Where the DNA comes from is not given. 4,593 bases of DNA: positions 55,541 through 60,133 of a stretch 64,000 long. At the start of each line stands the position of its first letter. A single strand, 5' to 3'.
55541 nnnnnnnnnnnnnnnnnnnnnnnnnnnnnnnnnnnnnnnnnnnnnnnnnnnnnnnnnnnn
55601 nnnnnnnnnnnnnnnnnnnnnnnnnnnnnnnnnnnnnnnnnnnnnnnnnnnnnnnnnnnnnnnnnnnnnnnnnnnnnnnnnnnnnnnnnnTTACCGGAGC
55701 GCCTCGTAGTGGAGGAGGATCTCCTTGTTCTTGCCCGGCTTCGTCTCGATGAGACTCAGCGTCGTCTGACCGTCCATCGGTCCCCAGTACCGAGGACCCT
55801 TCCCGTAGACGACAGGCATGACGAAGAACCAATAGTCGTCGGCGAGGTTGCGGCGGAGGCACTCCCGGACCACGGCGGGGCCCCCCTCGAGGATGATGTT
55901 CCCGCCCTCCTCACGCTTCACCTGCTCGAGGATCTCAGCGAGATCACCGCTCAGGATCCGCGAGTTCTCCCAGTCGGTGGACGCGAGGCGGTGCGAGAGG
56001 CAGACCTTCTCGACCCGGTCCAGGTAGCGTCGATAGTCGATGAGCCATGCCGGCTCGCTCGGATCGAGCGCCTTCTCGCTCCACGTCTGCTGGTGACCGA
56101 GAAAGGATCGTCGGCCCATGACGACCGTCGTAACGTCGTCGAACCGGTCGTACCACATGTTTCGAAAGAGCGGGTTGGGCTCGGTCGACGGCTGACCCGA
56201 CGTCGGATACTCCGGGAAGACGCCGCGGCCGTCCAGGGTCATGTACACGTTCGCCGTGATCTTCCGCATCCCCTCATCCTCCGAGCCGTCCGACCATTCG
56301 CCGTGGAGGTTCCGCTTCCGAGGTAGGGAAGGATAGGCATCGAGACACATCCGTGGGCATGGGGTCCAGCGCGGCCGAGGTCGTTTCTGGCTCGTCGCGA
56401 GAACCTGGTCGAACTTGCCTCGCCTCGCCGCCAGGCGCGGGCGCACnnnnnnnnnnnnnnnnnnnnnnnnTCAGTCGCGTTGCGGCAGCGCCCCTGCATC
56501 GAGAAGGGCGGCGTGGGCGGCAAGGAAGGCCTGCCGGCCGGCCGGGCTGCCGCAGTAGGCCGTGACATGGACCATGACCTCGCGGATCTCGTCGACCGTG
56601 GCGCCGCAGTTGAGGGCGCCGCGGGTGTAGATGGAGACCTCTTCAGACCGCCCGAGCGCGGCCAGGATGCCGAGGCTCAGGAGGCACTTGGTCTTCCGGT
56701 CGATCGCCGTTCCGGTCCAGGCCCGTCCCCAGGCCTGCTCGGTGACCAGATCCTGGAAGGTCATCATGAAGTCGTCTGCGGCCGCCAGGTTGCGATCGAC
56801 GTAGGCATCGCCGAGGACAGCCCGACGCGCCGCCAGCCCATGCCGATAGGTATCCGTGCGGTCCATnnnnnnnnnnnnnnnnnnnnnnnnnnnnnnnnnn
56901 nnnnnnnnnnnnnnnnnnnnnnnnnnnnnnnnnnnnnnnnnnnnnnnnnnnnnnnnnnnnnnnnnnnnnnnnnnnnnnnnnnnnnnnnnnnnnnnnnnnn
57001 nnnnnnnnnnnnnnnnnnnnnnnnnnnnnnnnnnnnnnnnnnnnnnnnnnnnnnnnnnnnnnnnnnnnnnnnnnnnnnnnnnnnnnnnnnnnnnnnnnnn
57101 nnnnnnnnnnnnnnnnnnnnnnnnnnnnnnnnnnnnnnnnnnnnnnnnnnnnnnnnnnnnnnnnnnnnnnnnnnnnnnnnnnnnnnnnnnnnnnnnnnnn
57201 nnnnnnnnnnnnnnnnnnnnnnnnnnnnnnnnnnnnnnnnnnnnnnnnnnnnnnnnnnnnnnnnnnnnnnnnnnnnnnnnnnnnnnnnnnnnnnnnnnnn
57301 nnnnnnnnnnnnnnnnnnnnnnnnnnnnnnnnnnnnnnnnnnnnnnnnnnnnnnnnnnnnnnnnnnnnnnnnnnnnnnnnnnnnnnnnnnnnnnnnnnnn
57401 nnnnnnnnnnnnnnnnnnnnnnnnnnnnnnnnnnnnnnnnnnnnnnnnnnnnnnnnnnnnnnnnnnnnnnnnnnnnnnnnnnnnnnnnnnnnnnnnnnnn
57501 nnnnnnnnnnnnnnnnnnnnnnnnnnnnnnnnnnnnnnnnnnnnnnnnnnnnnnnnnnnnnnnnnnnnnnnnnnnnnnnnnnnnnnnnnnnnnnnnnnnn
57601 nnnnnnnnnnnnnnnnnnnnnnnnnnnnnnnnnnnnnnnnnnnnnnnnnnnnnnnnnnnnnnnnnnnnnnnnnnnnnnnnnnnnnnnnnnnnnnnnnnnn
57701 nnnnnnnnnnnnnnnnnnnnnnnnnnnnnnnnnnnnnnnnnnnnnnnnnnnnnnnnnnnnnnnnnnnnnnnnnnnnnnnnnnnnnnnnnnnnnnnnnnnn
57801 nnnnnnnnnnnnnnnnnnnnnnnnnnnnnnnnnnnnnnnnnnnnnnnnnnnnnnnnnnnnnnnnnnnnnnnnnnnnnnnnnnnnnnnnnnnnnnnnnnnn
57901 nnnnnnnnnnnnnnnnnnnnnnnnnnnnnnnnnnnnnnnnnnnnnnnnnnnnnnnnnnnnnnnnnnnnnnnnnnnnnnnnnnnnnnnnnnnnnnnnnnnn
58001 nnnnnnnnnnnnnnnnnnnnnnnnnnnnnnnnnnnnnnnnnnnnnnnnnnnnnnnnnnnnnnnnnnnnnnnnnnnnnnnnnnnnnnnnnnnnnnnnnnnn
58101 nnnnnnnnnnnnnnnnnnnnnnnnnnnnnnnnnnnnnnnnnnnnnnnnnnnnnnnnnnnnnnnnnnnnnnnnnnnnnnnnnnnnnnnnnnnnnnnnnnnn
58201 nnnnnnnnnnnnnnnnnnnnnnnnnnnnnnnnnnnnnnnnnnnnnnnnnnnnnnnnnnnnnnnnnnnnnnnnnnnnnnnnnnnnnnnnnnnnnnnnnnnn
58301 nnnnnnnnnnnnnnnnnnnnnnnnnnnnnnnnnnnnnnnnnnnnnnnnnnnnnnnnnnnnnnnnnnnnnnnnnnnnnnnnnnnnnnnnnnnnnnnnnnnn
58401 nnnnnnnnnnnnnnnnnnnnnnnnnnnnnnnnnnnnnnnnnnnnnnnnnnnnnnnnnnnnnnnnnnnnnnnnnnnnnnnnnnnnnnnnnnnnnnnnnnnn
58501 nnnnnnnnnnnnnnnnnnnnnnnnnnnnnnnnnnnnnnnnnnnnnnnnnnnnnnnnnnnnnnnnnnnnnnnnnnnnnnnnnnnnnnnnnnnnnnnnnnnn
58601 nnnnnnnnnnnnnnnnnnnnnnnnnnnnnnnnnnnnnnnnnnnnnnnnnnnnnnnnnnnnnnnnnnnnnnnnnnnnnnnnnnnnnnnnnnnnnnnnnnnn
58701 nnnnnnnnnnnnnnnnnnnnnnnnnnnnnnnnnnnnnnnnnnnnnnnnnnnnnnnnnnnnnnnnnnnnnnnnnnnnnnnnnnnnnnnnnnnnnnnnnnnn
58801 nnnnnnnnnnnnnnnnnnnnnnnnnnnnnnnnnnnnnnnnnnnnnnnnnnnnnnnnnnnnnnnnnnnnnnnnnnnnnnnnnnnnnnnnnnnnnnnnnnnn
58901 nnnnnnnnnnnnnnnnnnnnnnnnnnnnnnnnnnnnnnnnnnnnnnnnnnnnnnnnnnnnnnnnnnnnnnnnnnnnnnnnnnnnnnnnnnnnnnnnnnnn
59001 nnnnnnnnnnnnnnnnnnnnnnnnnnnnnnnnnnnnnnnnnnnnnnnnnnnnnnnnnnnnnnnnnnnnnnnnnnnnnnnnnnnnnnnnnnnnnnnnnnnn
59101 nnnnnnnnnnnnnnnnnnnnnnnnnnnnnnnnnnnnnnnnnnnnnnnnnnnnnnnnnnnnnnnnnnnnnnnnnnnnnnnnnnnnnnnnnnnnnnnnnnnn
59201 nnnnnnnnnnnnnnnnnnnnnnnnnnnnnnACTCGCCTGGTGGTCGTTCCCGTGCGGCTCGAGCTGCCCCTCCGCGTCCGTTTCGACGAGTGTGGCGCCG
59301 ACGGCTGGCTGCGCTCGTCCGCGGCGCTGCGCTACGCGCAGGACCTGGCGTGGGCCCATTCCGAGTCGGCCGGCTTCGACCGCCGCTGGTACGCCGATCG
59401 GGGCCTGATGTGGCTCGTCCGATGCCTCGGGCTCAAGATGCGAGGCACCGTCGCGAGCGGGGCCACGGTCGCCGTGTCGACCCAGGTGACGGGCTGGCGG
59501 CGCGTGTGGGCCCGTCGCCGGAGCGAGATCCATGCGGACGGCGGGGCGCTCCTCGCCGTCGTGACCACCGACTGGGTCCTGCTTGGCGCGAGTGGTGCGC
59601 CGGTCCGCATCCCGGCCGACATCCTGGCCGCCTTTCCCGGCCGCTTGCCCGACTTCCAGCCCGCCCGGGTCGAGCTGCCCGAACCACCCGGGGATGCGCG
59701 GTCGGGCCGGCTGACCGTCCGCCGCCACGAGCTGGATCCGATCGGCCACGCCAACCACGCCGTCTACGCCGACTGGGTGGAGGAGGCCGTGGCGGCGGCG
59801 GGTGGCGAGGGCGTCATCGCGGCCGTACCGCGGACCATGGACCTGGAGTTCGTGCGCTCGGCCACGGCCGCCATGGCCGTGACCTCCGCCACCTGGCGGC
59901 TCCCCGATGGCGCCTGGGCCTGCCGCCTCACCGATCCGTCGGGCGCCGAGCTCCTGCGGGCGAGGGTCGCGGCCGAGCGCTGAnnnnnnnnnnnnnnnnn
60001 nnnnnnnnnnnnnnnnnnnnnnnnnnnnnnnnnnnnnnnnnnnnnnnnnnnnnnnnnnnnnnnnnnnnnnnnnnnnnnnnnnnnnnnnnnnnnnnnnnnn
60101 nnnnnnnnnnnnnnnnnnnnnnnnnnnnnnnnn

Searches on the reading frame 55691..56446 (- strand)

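Call 10: search_protein_families(library=pfam, proteins=[window:55691-56446:-])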
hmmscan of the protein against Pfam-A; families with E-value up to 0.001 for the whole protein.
window:55691-56446:- (251 aa): 1 family
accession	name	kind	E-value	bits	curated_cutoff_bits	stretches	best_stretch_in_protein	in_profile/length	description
PF01872.23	RibD_C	-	2e-12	47.8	24.1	1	61-235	1-188/197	RibD C-terminal domain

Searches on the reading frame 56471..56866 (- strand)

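Call 10: search_protein_families(library=pfam, proteins=[window:56471-56866:-])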
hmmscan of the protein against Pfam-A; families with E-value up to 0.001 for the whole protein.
window:56471-56866:- (131 aa): 1 family
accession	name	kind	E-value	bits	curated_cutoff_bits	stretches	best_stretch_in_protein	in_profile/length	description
PF02627.25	CMD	-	8.5e-17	61.4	23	1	37-118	3-83/84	Carboxymuconolactone decarboxylase family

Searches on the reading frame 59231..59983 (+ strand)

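Call 76: search_protein_families(library=pfam, max_evalue=0.00001, proteins=[window:59231-59983:+])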
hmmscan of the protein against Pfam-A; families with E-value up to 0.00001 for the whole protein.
window:59231-59983:+ (250 aa): 2 families
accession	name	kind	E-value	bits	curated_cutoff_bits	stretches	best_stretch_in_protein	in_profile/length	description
PF01643.23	Acyl-ACP_TE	-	4.7e-13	49.5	23.7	1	15-133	9-129/131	Acyl-ACP thioesterase N-terminal domain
PF13279.12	4HBT_2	-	4.1e-07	30.9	25.5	0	16-135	1-122/122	Thioesterase-like superfamily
